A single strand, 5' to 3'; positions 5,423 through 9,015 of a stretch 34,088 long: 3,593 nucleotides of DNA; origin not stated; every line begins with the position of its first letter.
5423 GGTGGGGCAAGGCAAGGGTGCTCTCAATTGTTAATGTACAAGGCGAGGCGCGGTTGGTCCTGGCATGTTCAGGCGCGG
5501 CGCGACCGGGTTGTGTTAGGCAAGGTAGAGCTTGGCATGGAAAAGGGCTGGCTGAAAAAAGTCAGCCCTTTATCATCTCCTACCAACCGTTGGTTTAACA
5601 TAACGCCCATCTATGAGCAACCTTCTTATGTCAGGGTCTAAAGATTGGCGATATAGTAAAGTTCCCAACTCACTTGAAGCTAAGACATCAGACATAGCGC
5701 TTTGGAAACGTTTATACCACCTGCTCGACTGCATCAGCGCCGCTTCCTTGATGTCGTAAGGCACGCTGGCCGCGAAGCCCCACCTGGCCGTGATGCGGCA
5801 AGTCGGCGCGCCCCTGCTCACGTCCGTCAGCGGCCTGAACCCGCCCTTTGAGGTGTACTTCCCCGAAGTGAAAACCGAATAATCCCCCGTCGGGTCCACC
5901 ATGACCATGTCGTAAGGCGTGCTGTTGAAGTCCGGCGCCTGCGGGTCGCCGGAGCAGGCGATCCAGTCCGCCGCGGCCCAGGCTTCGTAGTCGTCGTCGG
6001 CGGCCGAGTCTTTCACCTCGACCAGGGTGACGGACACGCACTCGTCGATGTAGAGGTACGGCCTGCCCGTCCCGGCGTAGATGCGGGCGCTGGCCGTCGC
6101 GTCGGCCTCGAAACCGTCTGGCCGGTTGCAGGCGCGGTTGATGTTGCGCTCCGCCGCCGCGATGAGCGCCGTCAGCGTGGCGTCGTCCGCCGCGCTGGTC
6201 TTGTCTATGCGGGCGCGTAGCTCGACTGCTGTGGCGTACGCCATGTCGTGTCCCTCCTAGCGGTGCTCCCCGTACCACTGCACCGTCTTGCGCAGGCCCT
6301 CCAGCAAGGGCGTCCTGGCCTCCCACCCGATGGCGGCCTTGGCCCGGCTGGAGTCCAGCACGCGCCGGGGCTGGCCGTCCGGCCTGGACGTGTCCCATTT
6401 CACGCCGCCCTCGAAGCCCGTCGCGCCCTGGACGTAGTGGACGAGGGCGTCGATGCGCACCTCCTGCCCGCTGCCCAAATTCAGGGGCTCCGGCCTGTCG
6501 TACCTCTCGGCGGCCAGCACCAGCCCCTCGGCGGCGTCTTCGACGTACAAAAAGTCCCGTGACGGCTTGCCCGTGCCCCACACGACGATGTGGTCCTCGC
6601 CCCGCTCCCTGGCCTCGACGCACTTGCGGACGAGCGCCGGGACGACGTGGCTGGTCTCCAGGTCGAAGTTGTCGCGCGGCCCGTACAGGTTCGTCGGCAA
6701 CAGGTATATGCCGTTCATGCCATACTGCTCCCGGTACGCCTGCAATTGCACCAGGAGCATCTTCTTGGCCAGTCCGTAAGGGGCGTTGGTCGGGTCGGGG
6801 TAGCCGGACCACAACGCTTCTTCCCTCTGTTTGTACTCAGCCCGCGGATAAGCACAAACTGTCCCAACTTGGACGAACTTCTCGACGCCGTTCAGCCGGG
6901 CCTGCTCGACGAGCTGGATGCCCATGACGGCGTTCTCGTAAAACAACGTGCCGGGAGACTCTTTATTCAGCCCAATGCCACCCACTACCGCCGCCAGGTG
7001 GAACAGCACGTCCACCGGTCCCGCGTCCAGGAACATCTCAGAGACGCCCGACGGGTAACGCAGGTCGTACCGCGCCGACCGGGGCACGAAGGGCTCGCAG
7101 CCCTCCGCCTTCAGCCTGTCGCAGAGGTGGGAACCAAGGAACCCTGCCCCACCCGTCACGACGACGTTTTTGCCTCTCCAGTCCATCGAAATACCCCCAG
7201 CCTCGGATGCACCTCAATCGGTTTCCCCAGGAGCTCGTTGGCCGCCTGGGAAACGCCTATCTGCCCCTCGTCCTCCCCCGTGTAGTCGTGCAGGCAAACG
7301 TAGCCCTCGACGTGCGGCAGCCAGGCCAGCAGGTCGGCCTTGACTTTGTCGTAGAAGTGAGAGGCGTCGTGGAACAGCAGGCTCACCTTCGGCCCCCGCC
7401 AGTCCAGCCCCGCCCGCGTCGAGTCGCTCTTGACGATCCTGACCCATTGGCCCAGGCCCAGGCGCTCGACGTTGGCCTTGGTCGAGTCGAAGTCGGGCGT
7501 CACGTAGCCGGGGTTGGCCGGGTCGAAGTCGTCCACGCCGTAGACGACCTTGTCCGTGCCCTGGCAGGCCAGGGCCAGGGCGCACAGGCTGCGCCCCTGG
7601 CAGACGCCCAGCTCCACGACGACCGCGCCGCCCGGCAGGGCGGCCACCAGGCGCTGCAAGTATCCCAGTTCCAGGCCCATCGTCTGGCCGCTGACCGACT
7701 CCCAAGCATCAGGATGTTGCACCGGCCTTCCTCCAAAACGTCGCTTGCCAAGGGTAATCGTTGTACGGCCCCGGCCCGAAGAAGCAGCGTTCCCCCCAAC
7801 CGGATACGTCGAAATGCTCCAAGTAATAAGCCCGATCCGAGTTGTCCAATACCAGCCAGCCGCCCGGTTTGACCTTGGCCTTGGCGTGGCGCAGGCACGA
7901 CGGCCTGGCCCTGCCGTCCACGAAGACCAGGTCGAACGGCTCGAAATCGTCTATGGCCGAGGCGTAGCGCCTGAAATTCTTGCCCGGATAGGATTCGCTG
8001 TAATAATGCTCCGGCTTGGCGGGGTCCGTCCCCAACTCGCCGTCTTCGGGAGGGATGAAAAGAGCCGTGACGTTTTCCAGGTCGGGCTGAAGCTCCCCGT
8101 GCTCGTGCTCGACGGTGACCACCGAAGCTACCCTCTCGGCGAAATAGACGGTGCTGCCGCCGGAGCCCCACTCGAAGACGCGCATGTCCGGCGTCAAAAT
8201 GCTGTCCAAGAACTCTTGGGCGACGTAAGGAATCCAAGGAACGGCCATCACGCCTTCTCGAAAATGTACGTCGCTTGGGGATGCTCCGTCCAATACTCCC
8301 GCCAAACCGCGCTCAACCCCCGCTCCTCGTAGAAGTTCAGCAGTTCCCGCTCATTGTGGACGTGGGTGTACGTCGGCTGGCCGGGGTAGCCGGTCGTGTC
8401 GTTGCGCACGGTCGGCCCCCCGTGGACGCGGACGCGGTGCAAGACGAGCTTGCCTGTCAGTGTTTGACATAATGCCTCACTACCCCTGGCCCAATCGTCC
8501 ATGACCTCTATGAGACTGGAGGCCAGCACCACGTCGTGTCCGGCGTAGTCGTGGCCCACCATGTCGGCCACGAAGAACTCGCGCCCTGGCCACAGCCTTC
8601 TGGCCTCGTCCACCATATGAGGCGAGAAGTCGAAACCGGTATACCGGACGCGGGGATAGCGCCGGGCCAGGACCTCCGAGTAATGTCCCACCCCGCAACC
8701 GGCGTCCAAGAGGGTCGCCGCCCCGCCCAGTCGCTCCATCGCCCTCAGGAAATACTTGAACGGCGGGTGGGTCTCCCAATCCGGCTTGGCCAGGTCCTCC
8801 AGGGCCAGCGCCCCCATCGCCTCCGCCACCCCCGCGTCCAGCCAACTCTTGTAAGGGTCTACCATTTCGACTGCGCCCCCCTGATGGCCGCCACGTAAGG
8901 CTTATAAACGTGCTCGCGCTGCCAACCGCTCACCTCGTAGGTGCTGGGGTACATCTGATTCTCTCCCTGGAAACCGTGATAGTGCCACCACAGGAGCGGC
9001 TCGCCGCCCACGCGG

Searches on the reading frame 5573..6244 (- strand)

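Call 28: search_protein_families(library=pfam, proteins=[window:5573-6244:-], max_evalue=5)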
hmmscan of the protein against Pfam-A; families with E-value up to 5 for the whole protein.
window:5573-6244:- (223 aa): 1 family
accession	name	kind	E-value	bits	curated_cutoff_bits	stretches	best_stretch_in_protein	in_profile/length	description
PF05135.19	Phage_connect_1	-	0.00017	22.4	21.2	1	9-43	9-41/101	Phage gp6-like head-tail connector protein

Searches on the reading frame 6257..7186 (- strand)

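Call 28: search_protein_families(library=pfam, proteins=[window:6257-7186:-], max_evalue=5)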
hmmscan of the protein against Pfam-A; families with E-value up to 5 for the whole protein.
window:6257-7186:- (309 aa): 7 families
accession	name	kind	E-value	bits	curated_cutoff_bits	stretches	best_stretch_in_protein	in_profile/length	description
PF01370.27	Epimerase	-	3.7e-55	187.4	20.9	1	8-238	1-240/240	NAD dependent epimerase/dehydratase family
PF16363.11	GDP_Man_Dehyd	-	1.3e-26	94.3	27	2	40-301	59-332/332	GDP-mannose 4,6 dehydratase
PF01073.25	3Beta_HSD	-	3.1e-05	23.6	22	2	9-26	1-18/280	3-beta hydroxysteroid dehydrogenase/isomerase family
PF04321.23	RmlD_sub_bind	-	0.0002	20.9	27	1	7-66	2-60/287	RmlD substrate binding domain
PF02719.21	Polysacc_synt_2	-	0.0089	15.7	20.2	0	55-109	75-128/293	Polysaccharide biosynthesis protein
PF07993.18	NAD_binding_4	-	0.2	11.2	20.1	1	10-25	1-16/258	Male sterility protein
PF13460.12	NAD_binding_10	-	0.26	11.6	27.2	1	86-116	77-108/184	NAD(P)H-binding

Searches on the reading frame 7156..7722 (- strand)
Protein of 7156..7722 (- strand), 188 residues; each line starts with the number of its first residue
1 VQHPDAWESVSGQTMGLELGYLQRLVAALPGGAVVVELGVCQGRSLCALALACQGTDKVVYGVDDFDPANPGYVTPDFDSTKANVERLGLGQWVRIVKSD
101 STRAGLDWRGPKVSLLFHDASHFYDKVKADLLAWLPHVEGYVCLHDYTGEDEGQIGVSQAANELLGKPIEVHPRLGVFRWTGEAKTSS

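Call 28: search_protein_families(library=pfam, proteins=[window:7156-7722:-], max_evalue=5)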
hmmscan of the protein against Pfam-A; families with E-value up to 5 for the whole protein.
window:7156-7722:- (188 aa): 2 families
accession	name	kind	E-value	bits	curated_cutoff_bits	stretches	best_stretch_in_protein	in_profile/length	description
PF13578.12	Methyltransf_24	-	6.6e-16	59.5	26.3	1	36-147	1-105/105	Methyltransferase domain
PF13669.12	Glyoxalase_4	-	0.0091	16.7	27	1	72-105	4-37/109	Glyoxalase/Bleomycin resistance protein/Dioxygenase superfamily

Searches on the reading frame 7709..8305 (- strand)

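Call 4: search_protein_families(library=pfam, proteins=[window:7709-8305:-], max_evalue=0.01)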
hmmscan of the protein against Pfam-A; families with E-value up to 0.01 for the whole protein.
window:7709-8305:- (198 aa): 1 family
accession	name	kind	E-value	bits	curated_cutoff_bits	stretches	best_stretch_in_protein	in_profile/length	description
PF13578.12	Methyltransf_24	-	0.00094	20.5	26.3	1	45-155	2-104/105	Methyltransferase domain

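Call 5: search_protein_families(library=ncbifam, proteins=[window:7709-8305:-], max_evalue=0.01)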
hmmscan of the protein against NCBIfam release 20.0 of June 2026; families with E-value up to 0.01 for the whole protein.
window:7709-8305:- (198 aa): 0 families

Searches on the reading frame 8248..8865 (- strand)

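Call 4: search_protein_families(library=pfam, proteins=[window:8248-8865:-], max_evalue=0.01)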
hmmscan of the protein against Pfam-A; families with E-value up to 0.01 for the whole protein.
window:8248-8865:- (205 aa): 8 families
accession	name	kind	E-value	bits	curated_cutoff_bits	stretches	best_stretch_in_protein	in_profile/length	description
PF13649.12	Methyltransf_25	-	1.1e-10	42.5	27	1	53-127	2-84/97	Methyltransferase domain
PF08242.18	Methyltransf_12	-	8.6e-10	39.7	30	1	53-130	1-86/98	Methyltransferase domain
PF13489.12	Methyltransf_23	-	1.9e-09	37.9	27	1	38-185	12-160/164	Methyltransferase domain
PF08241.18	Methyltransf_11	-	8e-09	36.5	21.2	1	53-127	1-78/95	Methyltransferase domain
PF13847.12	Methyltransf_31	-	2.8e-07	30.8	27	1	49-90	4-46/145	Methyltransferase domain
PF00891.24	Methyltransf_2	-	3.3e-05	23.8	22.3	1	39-128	54-143/210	O-methyltransferase domain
PF13679.12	Methyltransf_32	-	0.0054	17.2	27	1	45-91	22-72/143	Methyltransferase domain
PF05175.20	MTS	-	0.0055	16.8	23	1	49-90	32-73/170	Methyltransferase small domain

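Call 5: search_protein_families(library=ncbifam, proteins=[window:8248-8865:-], max_evalue=0.01)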
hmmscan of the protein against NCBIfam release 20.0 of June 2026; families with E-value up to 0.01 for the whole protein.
window:8248-8865:- (205 aa): 13 families
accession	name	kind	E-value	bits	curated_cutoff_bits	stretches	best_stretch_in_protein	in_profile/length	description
NF002463.0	PRK01683.1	equivalog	1.2e-10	41.4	297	1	50-142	33-126/258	trans-aconitate 2-methyltransferase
TIGR02072.1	BioC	equivalog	1.3e-08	34.9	184.95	1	49-136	35-124/244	malonyl-ACP O-methyltransferase BioC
NF010703.0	PRK14103.1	equivalog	4.8e-08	32.7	320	1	49-102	30-81/256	trans-aconitate 2-methyltransferase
NF045667.1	MTase_DVU1556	equivalog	1.7e-06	27.7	155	1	46-149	20-126/213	DVU_1556 family methyltransferase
TIGR02021.1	BchM-ChlM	equivalog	2.9e-06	26.8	158.9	1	50-115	56-124/218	magnesium protoporphyrin IX methyltransferase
NF007610.0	PRK10258.1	equivalog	9.3e-06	25.1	342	1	49-121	43-113/251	malonyl-ACP O-methyltransferase BioC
TIGR04325.1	MTase_LIC12133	subfamily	6.1e-05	22.4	80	1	32-194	51-209/234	methyltransferase, TIGR04325 family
NF043040.1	corrin_prot_MT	hypoth_equivalog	0.0002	20.8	180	1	50-90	43-81/216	corrinoid protein-associated methyltransferase CpaM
TIGR04345.1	ovoA_Cterm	equivalog_domain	0.00059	19.4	170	1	49-91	42-82/242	putative 4-mercaptohistidine N1-methyltransferase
NF008300.0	PRK11088.1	equivalog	0.0014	18.1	303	1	49-103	86-143/272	23S rRNA (guanine(745)-N(1))-methyltransferase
TIGR01983.1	UbiG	equivalog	0.0026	17.1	102.95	1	50-124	51-131/228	bifunctional 2-polyprenyl-6-hydroxyphenol methylase/3-demethylubiquinol 3-O-methyltransferase UbiG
NF001244.0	PRK00216.1-5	equivalog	0.0032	16.8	216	1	50-90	50-91/236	bifunctional demethylmenaquinone methyltransferase/2-methoxy-6-polyprenyl-1,4-benzoquinol methylase UbiE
NF050150.1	RiPP_MTase_ApyS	equivalog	0.0072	15.6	400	0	49-90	142-183/323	RiPP biosynthesis methyltransferase ApyS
